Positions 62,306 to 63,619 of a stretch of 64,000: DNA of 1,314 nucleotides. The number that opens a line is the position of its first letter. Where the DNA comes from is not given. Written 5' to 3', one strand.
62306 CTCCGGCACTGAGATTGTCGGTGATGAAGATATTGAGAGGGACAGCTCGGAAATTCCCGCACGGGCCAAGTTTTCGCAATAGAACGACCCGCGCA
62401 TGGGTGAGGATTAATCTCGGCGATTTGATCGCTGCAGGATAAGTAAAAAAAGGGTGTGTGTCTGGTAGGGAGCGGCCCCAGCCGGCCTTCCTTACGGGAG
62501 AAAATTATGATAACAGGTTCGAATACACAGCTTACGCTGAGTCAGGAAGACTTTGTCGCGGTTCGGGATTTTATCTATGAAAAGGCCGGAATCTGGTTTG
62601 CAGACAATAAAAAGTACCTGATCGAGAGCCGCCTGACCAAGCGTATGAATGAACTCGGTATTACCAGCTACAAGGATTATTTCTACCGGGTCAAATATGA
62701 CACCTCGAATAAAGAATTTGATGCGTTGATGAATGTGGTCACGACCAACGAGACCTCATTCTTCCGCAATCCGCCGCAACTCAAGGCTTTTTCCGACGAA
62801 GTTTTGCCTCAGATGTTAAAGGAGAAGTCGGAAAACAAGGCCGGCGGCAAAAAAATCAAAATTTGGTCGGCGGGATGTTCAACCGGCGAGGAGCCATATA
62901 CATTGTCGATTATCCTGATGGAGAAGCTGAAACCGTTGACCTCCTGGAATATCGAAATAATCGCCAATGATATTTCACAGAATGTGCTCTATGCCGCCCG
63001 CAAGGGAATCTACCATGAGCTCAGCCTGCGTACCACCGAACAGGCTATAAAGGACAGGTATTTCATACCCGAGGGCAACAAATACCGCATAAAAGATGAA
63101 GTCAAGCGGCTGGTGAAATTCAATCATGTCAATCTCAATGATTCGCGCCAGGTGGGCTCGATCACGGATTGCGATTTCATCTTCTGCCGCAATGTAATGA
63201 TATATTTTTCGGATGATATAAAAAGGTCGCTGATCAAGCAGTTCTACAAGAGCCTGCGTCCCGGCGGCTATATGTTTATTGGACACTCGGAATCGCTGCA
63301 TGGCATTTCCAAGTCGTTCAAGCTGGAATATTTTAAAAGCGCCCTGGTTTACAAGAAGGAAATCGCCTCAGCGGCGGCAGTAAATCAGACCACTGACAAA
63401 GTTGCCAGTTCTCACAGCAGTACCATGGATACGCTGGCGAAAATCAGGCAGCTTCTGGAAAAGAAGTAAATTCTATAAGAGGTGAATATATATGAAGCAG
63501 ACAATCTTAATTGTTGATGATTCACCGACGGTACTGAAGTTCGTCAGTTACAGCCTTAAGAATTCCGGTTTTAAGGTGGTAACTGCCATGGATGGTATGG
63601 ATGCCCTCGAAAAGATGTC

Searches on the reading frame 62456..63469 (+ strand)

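Call 7: search_protein_families(library=pfam, proteins=[window:62456-63469:+])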
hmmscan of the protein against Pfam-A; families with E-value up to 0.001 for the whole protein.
window:62456-63469:+ (337 aa): 5 families
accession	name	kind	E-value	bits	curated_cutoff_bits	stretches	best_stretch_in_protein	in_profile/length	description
PF01739.24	CheR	-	3.2e-57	193.6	27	1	98-290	1-188/195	CheR methyltransferase, SAM binding domain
PF03705.20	CheR_N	-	1.3e-16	60.4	27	1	31-82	1-52/53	CheR methyltransferase, all-alpha domain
PF08242.18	Methyltransf_12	-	0.0004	21.5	30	0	218-272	47-97/98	Methyltransferase domain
PF13489.12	Methyltransf_23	-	0.00081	19.6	27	0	137-275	27-116/164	Methyltransferase domain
PF13649.12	Methyltransf_25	-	0.00097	20.2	27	0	238-271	64-97/97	Methyltransferase domain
